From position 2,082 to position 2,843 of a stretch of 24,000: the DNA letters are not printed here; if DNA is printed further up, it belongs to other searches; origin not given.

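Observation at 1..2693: DprA/SLOG-like protein + Ser/Thr kinase-TPR-FHA + AbiH in one operon: candidate kinase-controlled abortive-infection module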

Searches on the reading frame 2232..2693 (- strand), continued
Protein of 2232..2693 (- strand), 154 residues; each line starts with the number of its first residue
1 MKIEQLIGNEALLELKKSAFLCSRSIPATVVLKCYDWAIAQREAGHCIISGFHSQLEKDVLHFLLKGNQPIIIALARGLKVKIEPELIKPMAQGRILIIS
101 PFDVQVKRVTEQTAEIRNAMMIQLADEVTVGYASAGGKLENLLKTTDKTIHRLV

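Call 46: find_homologous_proteins(query=window:2232-2693:-, max_evalue=0.001)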
Query window:2232-2693:- (154 aa): 1826 proteins with E <= 0.001 among 1861 candidates; the best 120 are listed.
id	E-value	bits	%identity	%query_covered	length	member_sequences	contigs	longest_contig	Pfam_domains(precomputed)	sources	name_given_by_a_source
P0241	3.2e-93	327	100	100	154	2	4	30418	-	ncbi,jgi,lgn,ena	-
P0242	4.2e-77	275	85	100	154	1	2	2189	-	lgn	-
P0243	5.9e-77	274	84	100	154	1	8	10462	-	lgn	-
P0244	7.6e-77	274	84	100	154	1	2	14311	-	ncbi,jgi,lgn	-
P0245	1.1e-76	274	86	89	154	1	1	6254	-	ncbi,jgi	jgi:hypothetical protein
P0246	2.2e-76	273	84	100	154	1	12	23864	-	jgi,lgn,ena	jgi:hypothetical protein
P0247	2.9e-76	272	84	100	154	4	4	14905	-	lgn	-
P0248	4.8e-76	272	84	100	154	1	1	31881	-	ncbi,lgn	-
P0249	1.1e-75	270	83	100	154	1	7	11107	-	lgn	-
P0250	1.9e-75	270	82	100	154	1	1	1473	-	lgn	-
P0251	4.5e-75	268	83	100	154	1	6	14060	-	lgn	-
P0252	4.8e-75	268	81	100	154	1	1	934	-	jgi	jgi:hypothetical protein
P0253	7.2e-75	268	82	100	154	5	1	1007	-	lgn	-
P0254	1.0e-74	267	80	100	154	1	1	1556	-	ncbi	-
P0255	1.0e-74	267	82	100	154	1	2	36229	-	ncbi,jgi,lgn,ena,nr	ncbi:MAG: hypothetical protein KGZ82_12285 [Bacteroidales bacterium]|nr:hypothetical protein [Bacter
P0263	1.2e-72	261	78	100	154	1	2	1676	PF02481.22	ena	-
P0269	8.0e-72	258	79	99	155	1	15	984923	-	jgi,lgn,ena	jgi:Predicted Rossmann fold nucleotide-binding protein involved in DNA uptake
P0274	1.5e-71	257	80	99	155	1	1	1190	PF02481.22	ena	-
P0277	2.8e-71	256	78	99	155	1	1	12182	PF02481.22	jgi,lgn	-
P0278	3.1e-71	256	78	99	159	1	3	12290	PF02481.22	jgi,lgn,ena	-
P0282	4.4e-71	255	76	100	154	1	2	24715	PF02481.22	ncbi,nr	ncbi:MAG: DNA-binding protein [Bacteroidetes bacterium]|nr:DNA-binding protein [Bacteroidota bacteri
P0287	7.0e-71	255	79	97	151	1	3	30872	PF02481.22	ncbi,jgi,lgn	jgi:predicted Rossmann fold nucleotide-binding protein DprA/Smf involved in DNA uptake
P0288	7.2e-71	255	79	100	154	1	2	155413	PF02481.22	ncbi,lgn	-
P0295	2.1e-70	253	78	97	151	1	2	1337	PF02481.22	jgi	-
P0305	6.9e-70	252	79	97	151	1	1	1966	PF02481.22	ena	-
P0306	6.9e-70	252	79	97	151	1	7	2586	PF02481.22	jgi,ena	-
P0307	7.5e-70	251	78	99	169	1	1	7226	PF02481.22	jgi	-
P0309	8.2e-70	251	79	97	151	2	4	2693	-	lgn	-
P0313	1.0e-69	251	78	97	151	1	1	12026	PF02481.22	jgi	-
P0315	1.0e-69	251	78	97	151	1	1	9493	PF02481.22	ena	-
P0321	1.9e-69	250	74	100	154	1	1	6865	PF02481.22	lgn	-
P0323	2.4e-69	250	78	96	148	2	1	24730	PF02481.22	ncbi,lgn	-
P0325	2.6e-69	250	78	97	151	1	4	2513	PF02481.22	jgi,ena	-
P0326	2.6e-69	250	76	99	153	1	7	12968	PF02481.22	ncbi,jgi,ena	-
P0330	3.1e-69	249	78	96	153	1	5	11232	PF02481.22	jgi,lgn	-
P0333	3.5e-69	249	77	97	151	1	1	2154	PF02481.22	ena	-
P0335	4.2e-69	249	76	99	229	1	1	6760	PF02481.22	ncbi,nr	ncbi:MAG: hypothetical protein N2662_02845, partial [Bacteroidales bacterium]|nr:hypothetical protei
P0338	4.9e-69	249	78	97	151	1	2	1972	PF02481.22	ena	-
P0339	5.1e-69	249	76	99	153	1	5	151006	PF02481.22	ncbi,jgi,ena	-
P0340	5.1e-69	249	76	99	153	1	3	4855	PF02481.22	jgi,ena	-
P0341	5.7e-69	249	77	97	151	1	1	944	PF02481.22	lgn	-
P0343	8.2e-69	248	74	97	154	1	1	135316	-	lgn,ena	-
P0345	9.5e-69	248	78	97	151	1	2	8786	PF02481.22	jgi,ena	-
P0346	9.7e-69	248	77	97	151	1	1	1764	PF02481.22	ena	-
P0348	1.1e-68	248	75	99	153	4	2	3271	PF02481.22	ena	-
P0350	1.5e-68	247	74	100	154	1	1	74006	PF02481.22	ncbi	ncbi:MAG: DNA-binding protein [Bacteroidota bacterium]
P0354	1.8e-68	247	77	97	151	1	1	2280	PF02481.22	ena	-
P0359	2.9e-68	246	75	97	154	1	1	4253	PF02481.22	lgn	-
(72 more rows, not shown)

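Call 47: find_encoding_contigs(protein=P0246, flank=5000, max_places=6)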
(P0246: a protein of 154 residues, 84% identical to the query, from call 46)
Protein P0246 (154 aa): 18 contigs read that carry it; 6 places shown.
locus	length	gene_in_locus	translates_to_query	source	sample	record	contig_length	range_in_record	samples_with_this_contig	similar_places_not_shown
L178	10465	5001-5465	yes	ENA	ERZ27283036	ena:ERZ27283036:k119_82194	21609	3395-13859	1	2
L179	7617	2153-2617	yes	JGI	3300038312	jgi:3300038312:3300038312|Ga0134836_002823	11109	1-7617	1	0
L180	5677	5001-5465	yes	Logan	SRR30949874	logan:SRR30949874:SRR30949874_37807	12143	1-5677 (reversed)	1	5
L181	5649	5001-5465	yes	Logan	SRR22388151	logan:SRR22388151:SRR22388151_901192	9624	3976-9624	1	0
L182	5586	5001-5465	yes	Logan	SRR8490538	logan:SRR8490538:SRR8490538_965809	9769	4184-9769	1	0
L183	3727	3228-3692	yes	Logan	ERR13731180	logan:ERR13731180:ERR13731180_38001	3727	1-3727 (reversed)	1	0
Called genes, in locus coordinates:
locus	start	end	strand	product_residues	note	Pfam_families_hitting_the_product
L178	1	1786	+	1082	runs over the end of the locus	PF20473:MmeI_Mtase, PF07669:Eco57I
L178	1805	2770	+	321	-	PF06564:CBP_BcsQ (weak), PF09140:MipZ (faint), PF10609:ParA, PF13614:AAA_31, PF01656:CbiA, PF02374:ArsA_ATPase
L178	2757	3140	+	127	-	-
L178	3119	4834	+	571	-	PF04326:SLFN_AlbA_2, PF13749:HATPase_c_4 (weak), PF21247:Fic-like_C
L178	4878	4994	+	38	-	-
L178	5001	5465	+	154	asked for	-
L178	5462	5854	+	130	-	-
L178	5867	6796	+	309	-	-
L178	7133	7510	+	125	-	PF01022:HTH_5, PF12840:HTH_20 (weak), PF13412:HTH_24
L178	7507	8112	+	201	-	PF02411:MerT, PF00403:HMA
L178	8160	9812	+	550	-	PF00403:HMA, PF00890:FAD_binding_2 (faint), PF01134:GIDA (faint), PF07992:Pyr_redox_2, PF12831:FAD_oxidored (weak), PF13738:Pyr_redox_3, PF00070:Pyr_redox, PF02852:Pyr_redox_dim, +1 more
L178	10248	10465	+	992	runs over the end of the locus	-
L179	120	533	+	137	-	-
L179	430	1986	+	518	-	PF13749:HATPase_c_4 (weak), PF21247:Fic-like_C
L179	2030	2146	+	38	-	-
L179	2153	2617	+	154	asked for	-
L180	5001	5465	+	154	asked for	-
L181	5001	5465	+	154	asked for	-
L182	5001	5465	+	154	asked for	-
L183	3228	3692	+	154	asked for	-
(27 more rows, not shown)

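Call 48: find_encoding_contigs(protein=P0269, flank=5000, max_places=6)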
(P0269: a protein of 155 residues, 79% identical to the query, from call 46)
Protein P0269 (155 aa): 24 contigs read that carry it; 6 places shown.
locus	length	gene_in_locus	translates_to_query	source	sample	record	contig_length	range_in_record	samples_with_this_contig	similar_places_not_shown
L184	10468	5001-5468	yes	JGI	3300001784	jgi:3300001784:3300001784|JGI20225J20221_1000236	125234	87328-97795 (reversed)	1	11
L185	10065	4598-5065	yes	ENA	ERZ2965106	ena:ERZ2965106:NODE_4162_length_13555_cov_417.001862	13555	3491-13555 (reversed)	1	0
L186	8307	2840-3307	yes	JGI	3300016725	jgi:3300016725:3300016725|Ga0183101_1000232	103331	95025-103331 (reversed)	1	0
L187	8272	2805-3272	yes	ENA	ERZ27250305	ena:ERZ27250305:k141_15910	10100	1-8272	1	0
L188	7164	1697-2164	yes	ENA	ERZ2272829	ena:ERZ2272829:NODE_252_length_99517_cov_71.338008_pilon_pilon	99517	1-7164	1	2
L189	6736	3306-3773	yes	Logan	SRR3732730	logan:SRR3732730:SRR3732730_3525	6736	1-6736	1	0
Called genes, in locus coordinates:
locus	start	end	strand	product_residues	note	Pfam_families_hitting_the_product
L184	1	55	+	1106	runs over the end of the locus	PF13091:PLDc_2, PF09565:RE_NgoFVII (weak), PF00176:SNF2-rel_dom (weak), PF04851:ResIII (faint), PF00176:SNF2-rel_dom (weak), PF00271:Helicase_C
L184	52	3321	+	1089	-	PF20473:MmeI_Mtase, PF07669:Eco57I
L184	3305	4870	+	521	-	PF00383:dCMP_cyt_deam_1, PF13749:HATPase_c_4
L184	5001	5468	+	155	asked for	-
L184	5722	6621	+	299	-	PF14257:DUF4349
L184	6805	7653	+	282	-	-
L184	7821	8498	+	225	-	-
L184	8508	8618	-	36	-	-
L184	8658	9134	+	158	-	-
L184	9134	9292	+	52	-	-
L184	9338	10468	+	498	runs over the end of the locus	PF01694:Rhomboid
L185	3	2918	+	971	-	?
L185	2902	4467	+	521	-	PF00383:dCMP_cyt_deam_1, PF13749:HATPase_c_4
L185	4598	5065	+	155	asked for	-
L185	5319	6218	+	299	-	PF14257:DUF4349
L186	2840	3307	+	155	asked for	-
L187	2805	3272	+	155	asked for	-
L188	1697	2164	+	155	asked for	-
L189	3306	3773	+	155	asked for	-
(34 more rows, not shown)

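Call 58: search_protein_families(library=pfam, proteins=[L178:5462-5851:+, L178:5867-6793:+], max_evalue=0.01)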
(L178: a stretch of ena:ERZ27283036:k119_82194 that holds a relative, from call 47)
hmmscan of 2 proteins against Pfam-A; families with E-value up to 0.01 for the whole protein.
L178:5462-5851:+ (130 aa): 0 families

L178:5867-6793:+ (309 aa): 1 family
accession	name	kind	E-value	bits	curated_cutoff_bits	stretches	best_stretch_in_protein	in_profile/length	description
PF01939.22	NucS_C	-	0.00077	19.9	24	1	26-95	2-70/124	Endonuclease NucS C-terminal domain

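Call 61: search_solved_structures(query=A4, max_evalue=1, show_alignments=1)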
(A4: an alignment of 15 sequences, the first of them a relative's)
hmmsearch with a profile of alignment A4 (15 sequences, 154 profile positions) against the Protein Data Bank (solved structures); distinct sequences matched with E-value up to 1: 2.
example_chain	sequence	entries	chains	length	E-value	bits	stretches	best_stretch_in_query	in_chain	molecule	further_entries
4geh_B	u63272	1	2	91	0.64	12.6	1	96-145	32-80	Serine/threonine-protein kinase MST4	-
3w8i_B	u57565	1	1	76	0.82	12.3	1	97-146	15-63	Serine/threonine-protein kinase MST4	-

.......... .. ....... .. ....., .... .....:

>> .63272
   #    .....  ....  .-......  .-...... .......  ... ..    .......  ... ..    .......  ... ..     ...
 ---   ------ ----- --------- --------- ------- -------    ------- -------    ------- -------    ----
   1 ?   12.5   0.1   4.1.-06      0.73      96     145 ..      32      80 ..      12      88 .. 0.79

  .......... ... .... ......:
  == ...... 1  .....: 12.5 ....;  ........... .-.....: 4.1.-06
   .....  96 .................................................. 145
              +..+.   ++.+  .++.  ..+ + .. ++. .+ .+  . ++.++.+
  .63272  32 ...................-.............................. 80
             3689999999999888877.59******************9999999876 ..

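Call 62: search_solved_structures(query=A2, max_evalue=1)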
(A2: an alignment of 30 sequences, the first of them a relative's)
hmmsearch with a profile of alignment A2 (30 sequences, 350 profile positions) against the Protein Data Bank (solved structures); distinct sequences matched with E-value up to 1: 0.

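Call 69: predict_structure(alignment_id=A2)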
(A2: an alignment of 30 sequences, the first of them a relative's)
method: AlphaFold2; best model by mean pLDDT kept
length: 352 residues; sequences in the alignment: 30
mean_pLDDT: 85.5   pTM: 0.86
mean pLDDT of the five models: 85.5, 84.6, 83.3, 77.7, 76.6
residues with pLDDT >= 90: 151; 70-90: 168; 50-70: 31; < 50: 2
segments of 3 or more residues with pLDDT < 50: none
pLDDT, mean of each block of 10 residues (from residue 1): 91 92 93 86 89 87 90 88 93 73 88 88 88 93 93 86 93 69 66 91 77 85 76 70 77 76 82 92 77 89 95 88 87 89 93 89
secondary structure, 60 per line:
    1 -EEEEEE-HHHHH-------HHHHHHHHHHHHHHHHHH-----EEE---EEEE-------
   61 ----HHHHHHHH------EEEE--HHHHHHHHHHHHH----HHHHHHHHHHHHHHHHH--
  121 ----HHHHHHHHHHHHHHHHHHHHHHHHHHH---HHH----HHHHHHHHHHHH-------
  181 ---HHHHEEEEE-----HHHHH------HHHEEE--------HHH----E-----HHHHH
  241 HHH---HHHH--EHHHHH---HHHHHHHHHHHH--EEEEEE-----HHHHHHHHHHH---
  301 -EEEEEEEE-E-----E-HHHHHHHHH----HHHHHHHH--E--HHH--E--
elements in order: E2-7 H9-13 H21-38 E44-46 E50-53 H65-72 E79-82 H85-97 H102-118 H125-151 H162-173 H184-187 E188-192 H198-202 E212-214 H236-243 H247-250 H254-258 H262-273 E276-281 H287-297 E302-309 H319-327 H332-339

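Call 71: predict_structure(alignment_id=A5)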
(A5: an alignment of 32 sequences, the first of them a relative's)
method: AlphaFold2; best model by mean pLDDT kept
length: 154 residues; sequences in the alignment: 32
mean_pLDDT: 84.8   pTM: 0.80
mean pLDDT of the five models: 84.8, 83.5, 49.2, 46.8, 42.7
residues with pLDDT >= 90: 41; 70-90: 100; 50-70: 13; < 50: 0
segments of 3 or more residues with pLDDT < 50: none
pLDDT, mean of each block of 10 residues (from residue 1): 88 87 76 87 73 73 88 89 86 92 90 90 89 76 89 84
secondary structure, 60 per line:
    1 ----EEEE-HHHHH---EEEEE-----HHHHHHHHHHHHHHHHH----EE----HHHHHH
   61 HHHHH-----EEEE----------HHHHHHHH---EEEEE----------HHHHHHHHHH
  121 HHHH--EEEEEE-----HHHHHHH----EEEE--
elements in order: E5-8 H10-14 E18-22 H28-44 H55-65 E71-74 H85-92 E96-100 H111-124 E127-132 H138-144 E149-152

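Call 74: fold_search(model_id=the predicted structure, library=pdb)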
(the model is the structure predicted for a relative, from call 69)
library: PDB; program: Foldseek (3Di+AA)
matches with E <= 10: 258; with E <= 0.001: 4
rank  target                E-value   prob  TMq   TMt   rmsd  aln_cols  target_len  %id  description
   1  8yhx_Q                3.3e-04  0.99  0.37  0.32  14.2       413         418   15  Cryo-EM structure of the trimeric HerA (released 2024-11-06)
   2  8uae_B                8.3e-04  0.99  0.40  0.38  12.3       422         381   12  E. coli Sir2_HerA complex (12:6) with ATPgamaS (released 2023-12-27)
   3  8suw_B                8.3e-04  0.99  0.36  0.32  12.1       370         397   11  E. coli SIR2-HerA complex (dodecamer SIR2 bound 4 protomers of HerA) (released 2024-03-27)
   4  8sub_A                9.8e-04  0.99  0.38  0.35  13.0       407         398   12  E. coli SIR2-HerA complex (dodecamer SIR2 pentamer HerA) (released 2023-12-27)
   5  8su9_D                1.1e-03  0.98  0.36  0.33  12.0       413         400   12  E. coli SIR2-HerA complex (hexamer HerA bound with dodecamer Sir2) (released 2024-03-27)
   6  8j4u_G                1.5e-03  0.98  0.35  0.32  11.7       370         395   12  Structure of HerA-Sir2 complex from Escherichia coli Nezha system (released 2024-01-03)
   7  8sub_D                1.5e-03  0.96  0.33  0.30  12.6       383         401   12  E. coli SIR2-HerA complex (dodecamer SIR2 pentamer HerA) (released 2023-12-27)
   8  8sxx_B                2.7e-03  0.96  0.34  0.32  11.6       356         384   11  E. coli dodecamer SIR2 (released 2023-12-27)
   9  8yhx_J                3.1e-03  0.92  0.34  0.29  14.8       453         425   12  Cryo-EM structure of the trimeric HerA (released 2024-11-06)
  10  8sub_K                3.3e-03  0.94  0.38  0.35  12.9       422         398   13  E. coli SIR2-HerA complex (dodecamer SIR2 pentamer HerA) (released 2023-12-27)
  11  8sub_B                3.5e-03  0.98  0.37  0.33  12.6       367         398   12  E. coli SIR2-HerA complex (dodecamer SIR2 pentamer HerA) (released 2023-12-27)
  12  8suw_F                3.9e-03  0.97  0.39  0.35  12.3       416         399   11  E. coli SIR2-HerA complex (dodecamer SIR2 bound 4 protomers of HerA) (released 2024-03-27)
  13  8sub_E                3.9e-03  0.96  0.39  0.35  13.1       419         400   13  E. coli SIR2-HerA complex (dodecamer SIR2 pentamer HerA) (released 2023-12-27)
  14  8sub_G                4.1e-03  0.95  0.34  0.31  12.9       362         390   13  E. coli SIR2-HerA complex (dodecamer SIR2 pentamer HerA) (released 2023-12-27)
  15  8sub_F                4.1e-03  0.94  0.35  0.32  12.6       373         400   13  E. coli SIR2-HerA complex (dodecamer SIR2 pentamer HerA) (released 2023-12-27)
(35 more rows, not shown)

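Call 75: fold_search(model_id=the predicted structure, library=pdb)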
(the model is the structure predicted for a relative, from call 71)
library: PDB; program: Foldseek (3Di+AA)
matches with E <= 10: 1418; with E <= 0.001: 15
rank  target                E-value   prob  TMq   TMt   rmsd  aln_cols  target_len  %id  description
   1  8zva                  7.5e-08  1.00  0.68  0.37   4.7       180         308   14  structure of ShosA from E.coli APEC O1 (released 2025-04-09)
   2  4ljr_A                6.4e-07  1.00  0.73  0.54   4.0       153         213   18  Structural insights into the unique single-stranded DNA binding mode of DNA processing protein A from Helicobacter pyl (released 2014-01-01)
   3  4ljk_B                9.9e-07  1.00  0.73  0.53   4.1       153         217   18  Structural insights into the unique single-stranded DNA binding mode of DNA processing protein A from Helicobacter pyl (released 2014-01-01)
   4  4ljl_A                1.8e-06  1.00  0.73  0.53   3.6       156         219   18  Structural insights into the unique single-stranded DNA binding mode of DNA processing protein A from Helicobacter pyl (released 2014-01-01)
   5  4ljk_F                1.8e-06  1.00  0.71  0.52   4.1       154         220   16  Structural insights into the unique single-stranded DNA binding mode of DNA processing protein A from Helicobacter pyl (released 2014-01-01)
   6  3uqz_C                2.9e-06  1.00  0.69  0.41   4.4       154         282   16  X-ray structure of DNA processing protein A (DprA) from Streptococcus pneumoniae (released 2012-08-29)
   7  3uqz_B                3.3e-06  1.00  0.70  0.41   4.3       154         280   16  X-ray structure of DNA processing protein A (DprA) from Streptococcus pneumoniae (released 2012-08-29)
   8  4ljk_G                4.2e-06  1.00  0.71  0.53   4.1       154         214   17  Structural insights into the unique single-stranded DNA binding mode of DNA processing protein A from Helicobacter pyl (released 2014-01-01)
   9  4ljk_D                5.5e-06  1.00  0.72  0.54   4.3       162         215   17  Structural insights into the unique single-stranded DNA binding mode of DNA processing protein A from Helicobacter pyl (released 2014-01-01)
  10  3maj                  5.8e-06  1.00  0.72  0.34   3.7       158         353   15  Crystal structure of putative DNA processing protein DprA from Rhodopseudomonas palustris CGA009 (released 2010-05-12)
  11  3uqz_A                6.2e-06  1.00  0.69  0.41   4.3       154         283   17  X-ray structure of DNA processing protein A (DprA) from Streptococcus pneumoniae (released 2012-08-29)
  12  5mll_A                8.5e-06  1.00  0.73  0.54   3.7       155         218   17  Structure of HpDprA at 1.9 Angstroms resolution (released 2017-12-20)
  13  5mll_B                1.6e-05  1.00  0.70  0.51   4.7       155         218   17  Structure of HpDprA at 1.9 Angstroms resolution (released 2017-12-20)
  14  4ljk_A                1.9e-05  1.00  0.73  0.54   3.7       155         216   17  Structural insights into the unique single-stranded DNA binding mode of DNA processing protein A from Helicobacter pyl (released 2014-01-01)
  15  2nx2                  7.5e-04  1.00  0.53  0.47   6.4       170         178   12  Crystal structure of protein ypsA from Bacillus subtilis, Pfam DUF1273 (released 2006-12-19)
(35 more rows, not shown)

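Call 82: search_protein_families(library=pfam, proteins=[L001:14637-15548:+], max_evalue=0.05)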
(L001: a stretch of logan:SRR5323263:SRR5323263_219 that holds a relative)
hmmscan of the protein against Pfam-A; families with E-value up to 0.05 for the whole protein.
L001:14637-15548:+ (304 aa): 0 families

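Call 86: search_dna_similar(query=window:2232-2693:-, collection=plasmids, mode=protein, max_rows=15)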
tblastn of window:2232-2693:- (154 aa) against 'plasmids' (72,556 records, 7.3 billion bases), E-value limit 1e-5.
No match.
